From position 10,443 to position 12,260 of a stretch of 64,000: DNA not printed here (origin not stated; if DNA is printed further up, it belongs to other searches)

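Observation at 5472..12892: Six-gene complex I / group-4 hydrogenase-like membrane module whose 'large subunit' has no Ni-Fe site (Ehr-type)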

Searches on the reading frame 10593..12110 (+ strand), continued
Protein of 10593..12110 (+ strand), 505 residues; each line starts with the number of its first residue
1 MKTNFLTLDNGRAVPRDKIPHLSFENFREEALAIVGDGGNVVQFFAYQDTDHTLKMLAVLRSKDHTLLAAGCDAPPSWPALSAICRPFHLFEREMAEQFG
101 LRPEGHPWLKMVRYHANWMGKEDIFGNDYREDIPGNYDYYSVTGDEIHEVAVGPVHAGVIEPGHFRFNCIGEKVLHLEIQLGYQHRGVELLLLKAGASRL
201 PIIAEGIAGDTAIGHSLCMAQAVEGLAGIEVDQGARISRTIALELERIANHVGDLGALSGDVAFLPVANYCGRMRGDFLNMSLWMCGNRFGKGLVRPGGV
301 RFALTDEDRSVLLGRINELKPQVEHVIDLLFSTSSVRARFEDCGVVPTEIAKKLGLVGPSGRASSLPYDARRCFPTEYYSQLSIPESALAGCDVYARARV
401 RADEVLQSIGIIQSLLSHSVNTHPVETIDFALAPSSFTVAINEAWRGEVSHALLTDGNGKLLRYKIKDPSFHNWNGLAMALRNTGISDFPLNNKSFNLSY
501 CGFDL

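Call 88: fold_search(model_id=the predicted structure, library=pdb)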
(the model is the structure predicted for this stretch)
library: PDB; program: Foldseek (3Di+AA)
matches with E <= 10: 445; with E <= 0.001: 222
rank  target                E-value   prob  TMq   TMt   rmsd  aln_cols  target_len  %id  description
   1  7z0s_E                2.0e-26  1.00  0.78  0.75   9.1       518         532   25  Structure of the Escherichia coli formate hydrogenlyase complex (anaerobic preparation, without formate dehydrogenase  (released 2022-09-28)
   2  7q5y_B                7.2e-21  1.00  0.71  0.62  10.3       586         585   21  Structure of NADH:ubichinon oxidoreductase (complex I) of the hyperthermophilic eubacterium Aquifex aeolicus (released 2022-11-16)
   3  7p7l_C                8.2e-19  1.00  0.74  0.64   9.8       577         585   18  Complex I from E. coli, DDM/LMNG-purified, with NADH and FMN, Open state (released 2022-09-21)
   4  7z7t_C                8.7e-19  1.00  0.71  0.62   9.3       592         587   18  Complex I from E. coli, LMNG-purified, under Turnover at pH 6, Open state (released 2022-09-21)
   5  7zci_C                1.2e-18  1.00  0.71  0.63   8.3       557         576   18  Complex I from E. coli, LMNG-purified, under Turnover at pH 6, Resting state (released 2022-09-21)
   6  7p7k_C                1.4e-18  1.00  0.72  0.65   8.4       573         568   17  Complex I from E. coli, DDM/LMNG-purified, with DQ, Resting state (released 2022-09-21)
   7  7p63_C                1.6e-18  1.00  0.75  0.65   9.9       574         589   18  Complex I from E. coli, DDM/LMNG-purified, under Turnover at pH 6, Closed state (released 2022-09-21)
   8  7p7j_C                2.4e-18  1.00  0.72  0.63   9.7       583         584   17  Complex I from E. coli, DDM/LMNG-purified, with DQ, Open state (released 2022-09-21)
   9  7p61_C                2.4e-18  1.00  0.72  0.64   9.6       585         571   17  Complex I from E. coli, DDM-purified, with NADH, Resting state (released 2022-09-21)
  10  7z7r_C                2.5e-18  1.00  0.74  0.64   9.0       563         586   18  Complex I from E. coli, LMNG-purified, Apo, Open-ready state (released 2022-09-21)
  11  7nz1_D                2.9e-18  1.00  0.74  0.66   8.7       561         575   17  Respiratory complex I from Escherichia coli - focused refinement of cytoplasmic arm (released 2021-08-18)
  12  7awt_D                3.7e-18  1.00  0.73  0.64  10.5       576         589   17  E. coli NADH quinone oxidoreductase hydrophilic arm (released 2021-09-15)
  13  7z84_C                3.9e-18  1.00  0.74  0.65   8.7       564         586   18  Complex I from E. coli, DDM/LMNG-purified, under Turnover at pH 8, Open-ready state (released 2022-09-21)
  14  7p69_C                4.1e-18  1.00  0.68  0.61   8.9       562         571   18  Complex I from E. coli, DDM/LMNG-purified, under Turnover at pH 6, Resting state (released 2022-09-21)
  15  7nyr_D                5.6e-18  1.00  0.71  0.61  10.1       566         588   18  Respiratory complex I from Escherichia coli - conformation 1 (released 2021-08-25)
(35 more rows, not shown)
